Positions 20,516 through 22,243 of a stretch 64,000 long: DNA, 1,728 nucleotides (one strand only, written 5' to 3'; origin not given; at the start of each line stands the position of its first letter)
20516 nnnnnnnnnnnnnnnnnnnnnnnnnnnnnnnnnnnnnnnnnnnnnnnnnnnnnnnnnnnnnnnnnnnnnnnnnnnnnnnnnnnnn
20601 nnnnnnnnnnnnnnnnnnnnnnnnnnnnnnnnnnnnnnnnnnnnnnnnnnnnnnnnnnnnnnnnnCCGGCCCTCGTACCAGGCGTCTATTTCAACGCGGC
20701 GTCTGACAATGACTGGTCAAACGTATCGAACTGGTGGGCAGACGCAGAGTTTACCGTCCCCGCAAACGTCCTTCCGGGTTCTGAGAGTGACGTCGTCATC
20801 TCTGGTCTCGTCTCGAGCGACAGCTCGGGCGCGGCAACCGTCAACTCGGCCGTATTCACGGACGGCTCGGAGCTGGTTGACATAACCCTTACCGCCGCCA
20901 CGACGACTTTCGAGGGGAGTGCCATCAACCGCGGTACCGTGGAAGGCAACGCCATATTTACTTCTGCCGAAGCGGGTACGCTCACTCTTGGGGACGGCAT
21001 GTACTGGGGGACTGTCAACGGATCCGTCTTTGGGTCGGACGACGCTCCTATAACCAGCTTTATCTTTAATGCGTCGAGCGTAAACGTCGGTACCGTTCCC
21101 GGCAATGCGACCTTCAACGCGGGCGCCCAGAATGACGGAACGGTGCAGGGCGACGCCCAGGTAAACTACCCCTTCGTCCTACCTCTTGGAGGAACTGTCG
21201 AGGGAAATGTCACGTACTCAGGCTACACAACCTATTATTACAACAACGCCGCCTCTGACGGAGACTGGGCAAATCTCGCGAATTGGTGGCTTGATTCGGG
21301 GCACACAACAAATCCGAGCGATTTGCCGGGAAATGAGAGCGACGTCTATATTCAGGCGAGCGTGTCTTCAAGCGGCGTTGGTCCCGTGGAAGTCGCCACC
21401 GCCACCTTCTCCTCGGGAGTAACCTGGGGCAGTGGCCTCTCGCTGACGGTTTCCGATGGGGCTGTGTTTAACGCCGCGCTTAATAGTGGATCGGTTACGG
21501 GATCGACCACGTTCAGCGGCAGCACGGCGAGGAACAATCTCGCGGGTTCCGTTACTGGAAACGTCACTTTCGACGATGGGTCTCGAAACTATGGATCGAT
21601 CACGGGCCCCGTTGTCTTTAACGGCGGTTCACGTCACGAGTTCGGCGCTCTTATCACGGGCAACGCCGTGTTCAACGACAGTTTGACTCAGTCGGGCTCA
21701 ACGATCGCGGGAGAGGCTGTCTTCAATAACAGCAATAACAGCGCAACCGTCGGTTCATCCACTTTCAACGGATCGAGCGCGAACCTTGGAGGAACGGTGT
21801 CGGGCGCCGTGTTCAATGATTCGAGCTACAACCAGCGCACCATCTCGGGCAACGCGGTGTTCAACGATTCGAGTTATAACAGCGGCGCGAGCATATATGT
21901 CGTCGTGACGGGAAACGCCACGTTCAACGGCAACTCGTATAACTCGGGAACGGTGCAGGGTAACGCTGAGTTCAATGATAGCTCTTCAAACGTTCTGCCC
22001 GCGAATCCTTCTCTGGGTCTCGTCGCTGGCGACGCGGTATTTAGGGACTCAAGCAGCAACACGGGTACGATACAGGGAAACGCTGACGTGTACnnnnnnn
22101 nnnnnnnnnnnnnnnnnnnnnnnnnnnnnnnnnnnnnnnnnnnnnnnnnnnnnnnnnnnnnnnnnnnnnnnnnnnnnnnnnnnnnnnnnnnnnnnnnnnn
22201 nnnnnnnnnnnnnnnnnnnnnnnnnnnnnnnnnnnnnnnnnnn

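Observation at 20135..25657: ~1840-aa secreted beta-solenoid-like repeat protein with C-terminal peptidoglycan-binding domain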

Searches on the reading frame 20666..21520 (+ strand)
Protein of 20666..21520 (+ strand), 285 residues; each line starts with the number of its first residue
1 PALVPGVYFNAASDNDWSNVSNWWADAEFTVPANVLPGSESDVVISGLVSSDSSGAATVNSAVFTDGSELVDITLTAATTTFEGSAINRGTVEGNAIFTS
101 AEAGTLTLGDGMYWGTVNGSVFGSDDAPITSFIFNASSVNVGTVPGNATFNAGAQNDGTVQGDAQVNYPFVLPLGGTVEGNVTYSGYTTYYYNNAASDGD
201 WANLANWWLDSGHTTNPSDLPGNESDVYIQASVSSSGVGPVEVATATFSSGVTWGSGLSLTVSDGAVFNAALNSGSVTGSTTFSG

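Call 27: predict_structure(alignment_id=A2)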
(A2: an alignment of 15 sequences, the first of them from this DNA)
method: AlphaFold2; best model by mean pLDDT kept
length: 285 residues; sequences in the alignment: 15
mean_pLDDT: 90.0   pTM: 0.72
mean pLDDT of the five models: 90.0, 89.6, 88.5, 86.5, 86.3
residues with pLDDT >= 90: 193; 70-90: 80; 50-70: 10; < 50: 2
segments of 3 or more residues with pLDDT < 50: none
pLDDT, mean of each block of 10 residues (from residue 1): 74 93 90 92 95 91 96 96 95 97 94 95 96 94 97 93 90 87 86 94 94 91 90 85 89 85 83 72 66
secondary structure, 60 per line:
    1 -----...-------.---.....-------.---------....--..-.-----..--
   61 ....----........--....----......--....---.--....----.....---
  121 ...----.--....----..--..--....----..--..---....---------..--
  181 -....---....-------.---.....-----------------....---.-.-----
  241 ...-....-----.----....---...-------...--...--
elements in order: E6-8 E42-45 E61-64 E69-76 E79-82 E87-92 E95-98 E105-108 E113-117 E121-123 E131-134 E147-150 E164-167 E182-185 E189-192 E226-229 E241-243 E245-248 E259-262 E266-268 E276-278 E281-283

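Call 40: search_solved_structures(query=A2, max_evalue=1, show_alignments=1)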
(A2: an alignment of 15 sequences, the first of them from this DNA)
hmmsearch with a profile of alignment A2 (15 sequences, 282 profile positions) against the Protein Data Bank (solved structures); distinct sequences matched with E-value up to 1: 0.

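Call 64: fold_search(model_id=the predicted structure, library=viral)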
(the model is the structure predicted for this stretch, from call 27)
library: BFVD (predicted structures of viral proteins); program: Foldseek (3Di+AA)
matches with E <= 10: 89; with E <= 0.001: 1
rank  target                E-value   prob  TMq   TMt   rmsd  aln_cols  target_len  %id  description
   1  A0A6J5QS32            3.7e-07  1.00  0.28  0.18  13.3       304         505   21  Uncharacterized protein [uncultured Caudovirales phage]
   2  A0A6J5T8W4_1          1.8e-01  0.18  0.18  0.08  15.2       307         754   17  Parallel beta-helix repeat [uncultured Caudovirales phage]
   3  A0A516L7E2            2.6e-01  0.25  0.28  0.16  17.4       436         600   10  (no name in the UniProt tables at hand)
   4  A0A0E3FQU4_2          7.8e-01  0.10  0.20  0.09  13.6       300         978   17  Baseplate wedge initiator [Synechococcus phage ACG-2014f]
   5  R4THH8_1              1.3e+00  0.04  0.18  0.08  15.8       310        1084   14  (no name in the UniProt tables at hand)
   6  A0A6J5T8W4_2          1.5e+00  0.06  0.19  0.09  16.1       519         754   11  Parallel beta-helix repeat [uncultured Caudovirales phage]
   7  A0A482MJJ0            1.5e+00  0.06  0.15  0.17  17.6       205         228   12  Uncharacterized protein [Nodularia phage vB_NspS-kac68v162]
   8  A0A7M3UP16            1.7e+00  0.05  0.19  0.08  13.3       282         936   14  Uncharacterized protein (Fragment) [Pyramimonas orientalis virus]
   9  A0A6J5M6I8            1.8e+00  0.02  0.13  0.14  15.7       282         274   15  Uncharacterized protein [uncultured Caudovirales phage]
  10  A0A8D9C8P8            1.9e+00  0.08  0.18  0.11   9.5       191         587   14  Putative hemin binding protein [uncultured marine phage]
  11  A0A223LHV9            2.5e+00  0.02  0.13  0.08  16.0       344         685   11  Tail fiber protein [Pseudoalteromonas phage J2-1]
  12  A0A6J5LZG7            2.6e+00  0.02  0.11  0.13  17.7       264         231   12  Uncharacterized protein [uncultured Caudovirales phage]
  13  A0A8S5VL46            2.7e+00  0.03  0.10  0.08  11.2       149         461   11  Uncharacterized protein [Ackermannviridae sp.]
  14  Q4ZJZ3                2.7e+00  0.01  0.10  0.09  15.8       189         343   10  Protease inhibitor Egf1.5a [Microplitis demolitor bracovirus (isolate Webb)]
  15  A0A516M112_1          3.0e+00  0.06  0.24  0.10  17.1       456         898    9  (no name in the UniProt tables at hand)
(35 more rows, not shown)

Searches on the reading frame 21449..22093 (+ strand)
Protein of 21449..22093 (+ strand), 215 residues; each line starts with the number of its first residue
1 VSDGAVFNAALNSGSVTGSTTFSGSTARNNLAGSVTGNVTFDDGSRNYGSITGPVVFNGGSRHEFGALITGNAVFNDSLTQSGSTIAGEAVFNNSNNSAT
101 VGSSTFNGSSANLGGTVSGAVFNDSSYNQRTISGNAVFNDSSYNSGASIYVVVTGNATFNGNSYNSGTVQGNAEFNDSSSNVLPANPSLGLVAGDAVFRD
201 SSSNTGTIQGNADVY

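Call 75: search_protein_families(library=pfam, proteins=[window:21449-22093:+], max_evalue=10)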
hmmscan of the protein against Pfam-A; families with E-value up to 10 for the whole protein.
seq(215 aa): 1 family
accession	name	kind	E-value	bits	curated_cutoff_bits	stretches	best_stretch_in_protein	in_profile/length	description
PF22095.1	BT_3535-like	-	0.099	13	27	1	13-46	148-181/182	BT_3535-like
